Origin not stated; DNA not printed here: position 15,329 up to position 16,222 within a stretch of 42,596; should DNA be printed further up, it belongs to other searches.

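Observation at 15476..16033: Sugar aminotransferase (DegT family) fused in-frame to a PD-(D/E)xK, HsdR-N-like nuclease-fold domain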

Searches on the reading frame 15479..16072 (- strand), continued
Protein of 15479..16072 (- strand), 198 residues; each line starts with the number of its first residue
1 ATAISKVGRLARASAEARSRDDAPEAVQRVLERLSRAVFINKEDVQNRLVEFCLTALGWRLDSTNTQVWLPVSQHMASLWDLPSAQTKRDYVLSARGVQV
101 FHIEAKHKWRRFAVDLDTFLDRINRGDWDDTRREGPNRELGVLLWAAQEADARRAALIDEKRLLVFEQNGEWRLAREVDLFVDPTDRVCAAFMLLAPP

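Call 35: fold_search(model_id=the predicted structure, library=pdb)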
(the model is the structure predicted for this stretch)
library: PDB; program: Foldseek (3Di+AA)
matches with E <= 10: 333; with E <= 0.001: 0
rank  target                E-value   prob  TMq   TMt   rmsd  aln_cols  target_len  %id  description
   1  3kxe_A                2.4e-01  0.35  0.20  0.35  10.7        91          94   13  A conserved mode of protein recognition and binding in a ParD-ParE toxin-antitoxin complex (released 2010-02-23)
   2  5k6k_A                5.3e-01  0.75  0.13  0.07   0.9        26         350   38  Zika virus non-structural protein 1 (NS1) (released 2016-07-06)
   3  4my3_D                6.0e-01  0.14  0.15  0.09  11.2        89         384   16  Crystal Structure of GCN5-related N-acetyltransferase from Kribbella flavida (released 2013-10-09)
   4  5k6k_B                7.1e-01  0.66  0.13  0.07   0.9        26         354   38  Zika virus non-structural protein 1 (NS1) (released 2016-07-06)
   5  3h1t                  7.5e-01  0.25  0.26  0.11   7.7       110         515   15  The fragment structure of a putative HsdR subunit of a type I restriction enzyme from Vibrio vulnificus YJ016 (released 2009-10-20)
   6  7k93_B                8.4e-01  0.63  0.13  0.08   1.0        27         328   18  DENV2 NS1 in complex with neutralizing 2B7 single chain Fab variable region (scFv) (released 2020-12-23)
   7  8jqm_a                8.4e-01  0.60  0.13  0.08   0.8        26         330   31  CryoEM structure of sNS1 complexed with Fab 4F10 (released 2024-12-18)
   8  6a9v                  1.0e+00  0.03  0.17  0.11  15.8       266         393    8  Crystal structure of Icp55 from Saccharomyces cerevisiae (N-terminal 42 residues deletion) (released 2019-01-16)
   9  8jqm_b                1.1e+00  0.54  0.13  0.08   0.9        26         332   31  CryoEM structure of sNS1 complexed with Fab 4F10 (released 2024-12-18)
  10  8jkf_b                1.1e+00  0.54  0.13  0.07   0.8        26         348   31  CryoEM structure of sNS1 complexed with Fab 3G2 (released 2024-12-11)
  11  8jkf_B                1.1e+00  0.54  0.13  0.07   0.8        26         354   31  CryoEM structure of sNS1 complexed with Fab 3G2 (released 2024-12-11)
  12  4o6b_A                1.1e+00  0.54  0.13  0.08   1.0        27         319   18  Dengue Type2 Virus Non-structural protein 1 (NS1) Form 1 crystal (released 2014-02-19)
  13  4o6d_B                1.1e+00  0.51  0.13  0.08   1.2        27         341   26  West Nile Virus Non-structural protein 1 (NS1) Form 1 crystal (released 2014-02-19)
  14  6h5b_B                1.2e+00  0.08  0.19  0.26  12.2       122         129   11  Myxococcus xanthus MglA in complex with its GAP MglB and GTPgammaS (released 2019-11-27)
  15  7ct3                  1.2e+00  0.07  0.18  0.26  11.8       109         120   11  Crystal Structure of MglC from Myxococcus xanthus (released 2021-01-27)
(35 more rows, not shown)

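Call 36: search_protein_families(library=pfam, alignment_id=A2, max_evalue=10)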
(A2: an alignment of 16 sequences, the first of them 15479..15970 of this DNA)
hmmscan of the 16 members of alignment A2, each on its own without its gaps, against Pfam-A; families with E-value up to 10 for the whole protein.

A. member 1, window:15479-15970:- (164 aa): 1 family
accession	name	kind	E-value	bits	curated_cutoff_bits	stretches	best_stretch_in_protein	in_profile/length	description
PF04313.20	HSDR_N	-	0.15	12.3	25.1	1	54-75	127-148/198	Type I restriction enzyme R protein N terminus (HSDR_N)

B. families by the number of members that match (of 16 scanned): 3 families
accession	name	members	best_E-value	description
PF04313.20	HSDR_N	6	0.00077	Type I restriction enzyme R protein N terminus (HSDR_N)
PF01041.23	DegT_DnrJ_EryC1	1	0.00059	DegT/DnrJ/EryC1/StrS aminotransferase family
PF16942.10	CclA_1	1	0.034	Putative cyclic bacteriocin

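Call 38: search_protein_families(library=pfam, proteins=[P0008, P0010, P0011, P0012, P0015, P0017, P0003, P0006, P0014, P0018], max_evalue=10)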
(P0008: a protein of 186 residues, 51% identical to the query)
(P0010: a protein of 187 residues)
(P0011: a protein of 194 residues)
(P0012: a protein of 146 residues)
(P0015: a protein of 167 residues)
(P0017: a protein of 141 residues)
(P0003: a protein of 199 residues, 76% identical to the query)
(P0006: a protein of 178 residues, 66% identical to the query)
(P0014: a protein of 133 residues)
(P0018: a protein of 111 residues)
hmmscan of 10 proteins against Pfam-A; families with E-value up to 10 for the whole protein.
P0008 (186 aa): 1 family
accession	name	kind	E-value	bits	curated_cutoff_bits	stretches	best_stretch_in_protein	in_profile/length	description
PF04313.20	HSDR_N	-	0.025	14.9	25.1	1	58-103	118-156/198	Type I restriction enzyme R protein N terminus (HSDR_N)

P0010 (187 aa): 1 family
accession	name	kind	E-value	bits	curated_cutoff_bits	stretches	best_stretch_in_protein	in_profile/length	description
PF04313.20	HSDR_N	-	0.00077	19.8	25.1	2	20-49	2-31/198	Type I restriction enzyme R protein N terminus (HSDR_N)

P0011 (194 aa): 0 families

P0012 (146 aa): 0 families

P0015 (167 aa): 1 family
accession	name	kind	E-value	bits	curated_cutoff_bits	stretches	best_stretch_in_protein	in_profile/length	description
PF04313.20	HSDR_N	-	0.033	14.5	25.1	1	8-37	2-31/198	Type I restriction enzyme R protein N terminus (HSDR_N)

P0017 (141 aa): 1 family
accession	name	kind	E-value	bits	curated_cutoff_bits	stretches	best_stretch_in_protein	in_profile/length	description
PF04313.20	HSDR_N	-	0.18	12.1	25.1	1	20-48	2-30/198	Type I restriction enzyme R protein N terminus (HSDR_N)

P0003 (199 aa): 1 family
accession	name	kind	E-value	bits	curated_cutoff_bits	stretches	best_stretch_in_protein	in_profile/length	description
PF04313.20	HSDR_N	-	0.12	12.6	25.1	1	90-110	128-148/198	Type I restriction enzyme R protein N terminus (HSDR_N)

P0006 (178 aa): 0 families

P0014 (133 aa): 0 families

P0018 (111 aa): 0 families

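Call 40: search_solved_structures(query=A3, max_evalue=10, show_alignments=3)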
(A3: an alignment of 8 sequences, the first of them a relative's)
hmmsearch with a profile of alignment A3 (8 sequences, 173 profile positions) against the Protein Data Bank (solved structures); distinct sequences matched with E-value up to 10: 2.
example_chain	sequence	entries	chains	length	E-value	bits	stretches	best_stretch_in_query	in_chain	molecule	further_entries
3h1t_A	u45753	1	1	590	1.1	11.9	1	4-75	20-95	Type I site-specific restriction-modification system, R (Restriction) subunit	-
1mww_A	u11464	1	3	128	1.7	11.3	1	13-51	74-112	HYPOTHETICAL PROTEIN HI1388.1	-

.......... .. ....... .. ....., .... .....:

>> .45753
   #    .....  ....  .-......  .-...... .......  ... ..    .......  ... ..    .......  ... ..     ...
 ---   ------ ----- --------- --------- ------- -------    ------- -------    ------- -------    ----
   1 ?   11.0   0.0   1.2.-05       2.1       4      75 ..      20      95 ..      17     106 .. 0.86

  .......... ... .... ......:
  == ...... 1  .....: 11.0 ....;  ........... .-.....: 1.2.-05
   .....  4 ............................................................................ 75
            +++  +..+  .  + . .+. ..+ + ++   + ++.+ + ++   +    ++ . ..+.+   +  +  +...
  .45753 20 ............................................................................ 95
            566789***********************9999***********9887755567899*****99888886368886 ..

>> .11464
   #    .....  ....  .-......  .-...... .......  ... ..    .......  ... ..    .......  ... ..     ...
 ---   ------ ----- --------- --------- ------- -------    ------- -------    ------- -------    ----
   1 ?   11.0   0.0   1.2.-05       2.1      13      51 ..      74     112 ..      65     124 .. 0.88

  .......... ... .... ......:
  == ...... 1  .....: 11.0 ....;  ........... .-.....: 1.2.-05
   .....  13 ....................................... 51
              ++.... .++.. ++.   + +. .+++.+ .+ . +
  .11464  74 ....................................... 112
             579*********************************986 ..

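Call 41: find_related_loci(query=A3, collection=metagenome_contigs, flank=6000)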
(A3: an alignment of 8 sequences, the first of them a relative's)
Query A3 (187 aa) in metagenome_contigs; peptide patterns used: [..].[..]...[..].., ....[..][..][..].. (x = any residue, [..] = any of these).
67 stretches matched a pattern; 17 encode a relative of the query (tblastn E <= 1e-3); 17 distinct loci.
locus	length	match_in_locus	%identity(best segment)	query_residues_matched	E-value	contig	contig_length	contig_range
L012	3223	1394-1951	91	2-187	7e-112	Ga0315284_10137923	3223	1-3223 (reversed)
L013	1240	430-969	60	1-183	1e-77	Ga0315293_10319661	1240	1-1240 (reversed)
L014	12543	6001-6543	57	1-184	1e-62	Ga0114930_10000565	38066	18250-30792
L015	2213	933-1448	58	11-185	1e-55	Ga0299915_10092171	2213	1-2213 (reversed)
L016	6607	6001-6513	53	7-180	2e-53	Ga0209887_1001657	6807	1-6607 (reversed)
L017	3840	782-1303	51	7-183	1e-52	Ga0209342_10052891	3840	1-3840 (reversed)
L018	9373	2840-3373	52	2-180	6e-50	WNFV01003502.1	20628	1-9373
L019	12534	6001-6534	52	2-180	9e-50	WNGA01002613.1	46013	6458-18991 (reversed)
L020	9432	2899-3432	52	2-180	9e-50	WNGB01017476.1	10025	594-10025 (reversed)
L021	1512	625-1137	50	7-180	1e-50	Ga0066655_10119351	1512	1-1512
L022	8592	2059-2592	51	2-180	5e-49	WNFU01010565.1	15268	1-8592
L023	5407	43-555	47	7-180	5e-48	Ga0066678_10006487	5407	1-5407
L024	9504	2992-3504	47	7-180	1e-47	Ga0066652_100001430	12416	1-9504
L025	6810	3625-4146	41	7-182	2e-39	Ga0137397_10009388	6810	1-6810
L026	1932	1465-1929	41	4-161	4e-34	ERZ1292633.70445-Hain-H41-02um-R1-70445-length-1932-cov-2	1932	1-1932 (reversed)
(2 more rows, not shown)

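Call 45: search_protein_families(library=pfam, proteins=[L014:1289-3178:+, L014:4022-5854:+, L014:6687-7316:+, L014:7461-8636:+, L014:8683-9345:+, L014:9377-9802:+, L014:9831-11384:+, L025:1643-2362:+, L025:2925-3497:+, L025:4927-5877:+], max_evalue=0.001)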
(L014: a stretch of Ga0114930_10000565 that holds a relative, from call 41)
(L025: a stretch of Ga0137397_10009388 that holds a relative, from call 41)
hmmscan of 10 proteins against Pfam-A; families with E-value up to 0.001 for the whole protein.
L014:1289-3178:+ (629 aa): 1 family
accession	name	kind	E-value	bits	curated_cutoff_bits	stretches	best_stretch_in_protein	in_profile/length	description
PF09369.15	MZB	-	3.3e-12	47.4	24.2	1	492-594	1-80/80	MrfA Zn-binding domain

L014:4022-5854:+ (610 aa): 2 families
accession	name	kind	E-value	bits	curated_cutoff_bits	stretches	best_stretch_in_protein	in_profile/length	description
PF03235.19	GmrSD_N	-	2e-34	119.9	33.2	1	11-226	1-198/199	GmrSD restriction endonuclease, N-terminal domain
PF07510.16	GmrSD_C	-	1e-06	29.1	23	1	445-589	17-133/138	GmrSD restriction endonucleases, C-terminal domain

L014:6687-7316:+ (209 aa): 0 families

L014:7461-8636:+ (391 aa): 0 families

L014:8683-9345:+ (220 aa): 0 families

L014:9377-9802:+ (141 aa): 1 family
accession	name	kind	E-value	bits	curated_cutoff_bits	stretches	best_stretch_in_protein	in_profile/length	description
PF01451.26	LMWPc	-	1.3e-24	87.4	23.2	1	3-133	1-143/144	Low molecular weight phosphotyrosine protein phosphatase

L014:9831-11384:+ (517 aa): 0 families

L025:1643-2362:+ (239 aa): 0 families

L025:2925-3497:+ (190 aa): 0 families

L025:4927-5877:+ (316 aa): 2 families
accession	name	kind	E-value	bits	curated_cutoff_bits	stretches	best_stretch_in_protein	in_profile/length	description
PF08239.17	SH3_3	-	1.1e-12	48.3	27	1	91-141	2-54/54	Bacterial SH3 domain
PF06347.19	SH3_4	-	2.6e-05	24.3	24.1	1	90-139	3-53/56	Bacterial SH3 domain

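Call 46: search_protein_families(library=pfam, proteins=[L012:358-1374:-, L012:2236-3223:+, L015:1525-2211:-, L017:1267-1914:+, L017:2093-3169:+, L025:4294-4785:-, L025:371-1234:+, L025:6028-6810:-, L025:2511-2939:-, L014:3-1331:+], max_evalue=0.001)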
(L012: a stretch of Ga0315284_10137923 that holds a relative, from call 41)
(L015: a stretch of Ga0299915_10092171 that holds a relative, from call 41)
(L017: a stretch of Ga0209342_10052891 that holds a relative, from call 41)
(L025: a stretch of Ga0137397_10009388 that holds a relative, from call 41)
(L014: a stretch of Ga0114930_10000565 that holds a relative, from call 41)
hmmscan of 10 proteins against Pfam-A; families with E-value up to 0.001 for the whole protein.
L012:358-1374:- (338 aa): 0 families

L012:2236-3223:+ (329 aa): 0 families

L015:1525-2211:- (228 aa): 0 families

L017:1267-1914:+ (215 aa): 3 families
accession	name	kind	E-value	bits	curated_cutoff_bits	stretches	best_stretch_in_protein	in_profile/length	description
PF00583.31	Acetyltransf_1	-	1.9e-12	47.9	20.7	1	57-165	4-98/116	Acetyltransferase (GNAT) family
PF13673.13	Acetyltransf_10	-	2.5e-05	24.7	23.6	1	73-161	18-86/128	Acetyltransferase (GNAT) domain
PF13508.13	Acetyltransf_7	-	3e-05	24.7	27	1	90-193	7-83/84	Acetyltransferase (GNAT) domain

L017:2093-3169:+ (358 aa): 3 families
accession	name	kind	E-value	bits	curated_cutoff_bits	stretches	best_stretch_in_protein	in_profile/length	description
PF22725.1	GFO_IDH_MocA_C3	-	3.2e-30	105.1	27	1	130-250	1-121/124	GFO/IDH/MocA C-terminal domain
PF02894.22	GFO_IDH_MocA_C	-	2.7e-27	96.4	22.9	1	134-342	1-218/218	Oxidoreductase family, C-terminal alpha/beta domain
PF01408.29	GFO_IDH_MocA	-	5e-27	95.4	24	1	3-121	1-119/120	Oxidoreductase family, NAD-binding Rossmann fold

L025:4294-4785:- (163 aa): 0 families

L025:371-1234:+ (287 aa): 0 families

L025:6028-6810:- (260 aa): 1 family
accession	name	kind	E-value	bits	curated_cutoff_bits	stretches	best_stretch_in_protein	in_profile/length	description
PF03544.19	TonB_C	-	7.5e-21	74.8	24.6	1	181-259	2-79/79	Gram-negative bacterial TonB protein C-terminal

L025:2511-2939:- (142 aa): 0 families

L014:3-1331:+ (442 aa): 1 family
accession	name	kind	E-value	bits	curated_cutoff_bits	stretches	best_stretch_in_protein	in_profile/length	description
PF00271.37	Helicase_C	-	8.8e-08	32.8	23.5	1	200-248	61-109/110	Helicase conserved C-terminal domain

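Call 47: search_protein_families(library=padloc, proteins=[window:15479-16072:-, P0010, L014:6001-6627:+, L014:3-1331:+, L014:1289-3178:+, L014:4022-5854:+, L014:6687-7316:+, L014:7461-8636:+, L014:8683-9345:+, L014:9831-11384:+], max_evalue=0.01)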
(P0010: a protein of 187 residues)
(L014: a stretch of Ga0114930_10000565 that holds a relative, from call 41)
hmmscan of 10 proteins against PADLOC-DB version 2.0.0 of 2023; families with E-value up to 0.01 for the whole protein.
window:15479-16072:- (198 aa): 0 families

P0010 (187 aa): 0 families

L014:6001-6627:+ (208 aa): 2 families
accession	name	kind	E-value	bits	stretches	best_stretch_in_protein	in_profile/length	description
PDLC03604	REase_MTase_IIG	-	0.0037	13.3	1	22-87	31-98/1011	Type IIG restriction enzyme-methyltransferase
PDLC04704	PDC-M54B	-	0.0065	13.1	1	25-88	55-114/507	-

L014:3-1331:+ (442 aa): 11 families
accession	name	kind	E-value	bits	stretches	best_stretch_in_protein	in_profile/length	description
PDLC02575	DrmA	-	7.5e-170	564.6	1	1-419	409-829/837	DrmA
PDLC02577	DrmA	-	1.3e-162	540.6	1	1-419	246-677/697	DrmA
PDLC02567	DrmA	-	5.4e-155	515.7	1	1-441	1293-1744/1750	DrmA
PDLC02571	DrmA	-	4.6e-100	333.8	1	1-379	863-1236/1282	DrmA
PDLC02568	DrmA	-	5.2e-93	310.7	1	1-321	165-492/611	DrmA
PDLC02574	DrmA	-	4e-69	230.6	1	202-422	34-256/269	DrmA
PDLC02576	DrmA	-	8e-24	81.4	2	185-307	987-1102/1235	DrmA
PDLC02569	DrmA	-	3e-06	23.3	1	206-274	831-899/1095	DrmA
PDLC02570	DrmA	-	9.1e-05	19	1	205-288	582-664/851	DrmA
PDLC02573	DrmA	-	0.0001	18.5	1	199-274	789-865/1018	DrmA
PDLC03928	PsyrT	-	0.0023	14.3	1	204-266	291-353/689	-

L014:1289-3178:+ (629 aa): 4 families
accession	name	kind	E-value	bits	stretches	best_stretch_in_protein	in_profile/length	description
PDLC02579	DrmB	-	1.7e-76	255.2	1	337-625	26-313/314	DrmB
PDLC02583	DrmB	-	6.7e-75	251.3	2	381-615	375-603/606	DrmB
PDLC02584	DrmB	-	7.6e-69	230.7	1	198-619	13-436/445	DrmB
PDLC02582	DrmB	-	4.5e-13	46.7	1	484-619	521-638/649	DrmB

L014:4022-5854:+ (610 aa): 34 families (the best 25 are shown)
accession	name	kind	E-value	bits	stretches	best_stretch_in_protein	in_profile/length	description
PDLC04155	HEC-06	-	6.9e-41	138.4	3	6-113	7-104/562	-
PDLC04154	HEC-06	-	2.2e-40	136.9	3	7-107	10-101/569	-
PDLC04157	HEC-06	-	6.4e-40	135.3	2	4-115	7-108/558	-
PDLC02687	Orf5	-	5.7e-35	119.1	3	165-272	172-281/543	Orf5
PDLC02693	Orf5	-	1.2e-30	105.1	1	17-450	6-419/543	Orf5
PDLC02695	Orf5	-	1.5e-29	100.8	3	8-107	7-106/601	Orf5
PDLC02700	Orf5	-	1e-28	98.4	1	11-269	3-265/555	Orf5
PDLC02686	Orf5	-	3.8e-28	96.3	1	17-246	18-257/566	Orf5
PDLC02701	Orf5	-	4e-25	86.3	2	20-132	20-134/596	Orf5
PDLC02691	Orf5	-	1.7e-23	81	2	4-117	3-108/579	Orf5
PDLC02688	Orf5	-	2e-16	57.7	1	19-252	9-256/554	Orf5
PDLC02792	SspE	-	7.1e-16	55.7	2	82-136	93-144/771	SspE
PDLC02694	Orf5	-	1.9e-15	54.5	1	11-257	8-270/574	Orf5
PDLC04156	HEC-06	-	3.2e-15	53.7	2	18-110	19-102/562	-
PDLC02698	Orf5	-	2.4e-14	51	2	184-232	206-254/573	Orf5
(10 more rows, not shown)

L014:6687-7316:+ (209 aa): 0 families

L014:7461-8636:+ (391 aa): 0 families

L014:8683-9345:+ (220 aa): 0 families

L014:9831-11384:+ (517 aa): 0 families

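Call 48: search_protein_families(library=phrogs, proteins=[window:15479-16072:-, P0010, P0008, P0011, L014:6001-6627:+, L025:3481-4152:+, L014:6687-7316:+, L014:7461-8636:+, L014:8683-9345:+, L014:9831-11384:+], max_evalue=0.1)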
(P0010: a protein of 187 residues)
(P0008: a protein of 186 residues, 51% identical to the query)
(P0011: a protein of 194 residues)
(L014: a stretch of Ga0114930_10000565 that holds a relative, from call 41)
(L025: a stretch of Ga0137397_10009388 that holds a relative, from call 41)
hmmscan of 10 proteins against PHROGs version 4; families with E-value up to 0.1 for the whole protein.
window:15479-16072:- (198 aa): 0 families

P0010 (187 aa): 0 families

P0008 (186 aa): 0 families

P0011 (194 aa): 0 families

L014:6001-6627:+ (208 aa): 0 families

L025:3481-4152:+ (223 aa): 0 families

L014:6687-7316:+ (209 aa): 0 families

L014:7461-8636:+ (391 aa): 0 families

L014:8683-9345:+ (220 aa): 0 families

L014:9831-11384:+ (517 aa): 1 family
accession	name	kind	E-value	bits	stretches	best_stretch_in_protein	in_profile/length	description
phrog_25947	-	other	0.047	15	0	339-398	15-72/79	hol-like chemotaxis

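Call 58: predict_structure(alignment_id=A2)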
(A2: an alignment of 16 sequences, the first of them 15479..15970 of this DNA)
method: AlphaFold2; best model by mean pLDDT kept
length: 164 residues; sequences in the alignment: 16
mean_pLDDT: 91.0   pTM: 0.86
mean pLDDT of the five models: 91.0, 90.1, 89.6, 89.4, 88.9
residues with pLDDT >= 90: 132; 70-90: 25; 50-70: 6; < 50: 1
segments of 3 or more residues with pLDDT < 50: none
pLDDT, mean of each block of 10 residues (from residue 1): 77 93 94 92 93 93 85 75 95 95 93 92 94 96 95 96 89
secondary structure, 60 per line:
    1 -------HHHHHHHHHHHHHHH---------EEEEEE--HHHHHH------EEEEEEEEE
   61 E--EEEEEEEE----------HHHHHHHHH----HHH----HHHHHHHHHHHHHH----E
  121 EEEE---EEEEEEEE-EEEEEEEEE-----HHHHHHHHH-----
elements in order: H8-22 E32-37 H40-45 E52-61 E64-71 H82-90 H102-115 E120-124 E128-135 E137-145 H151-159
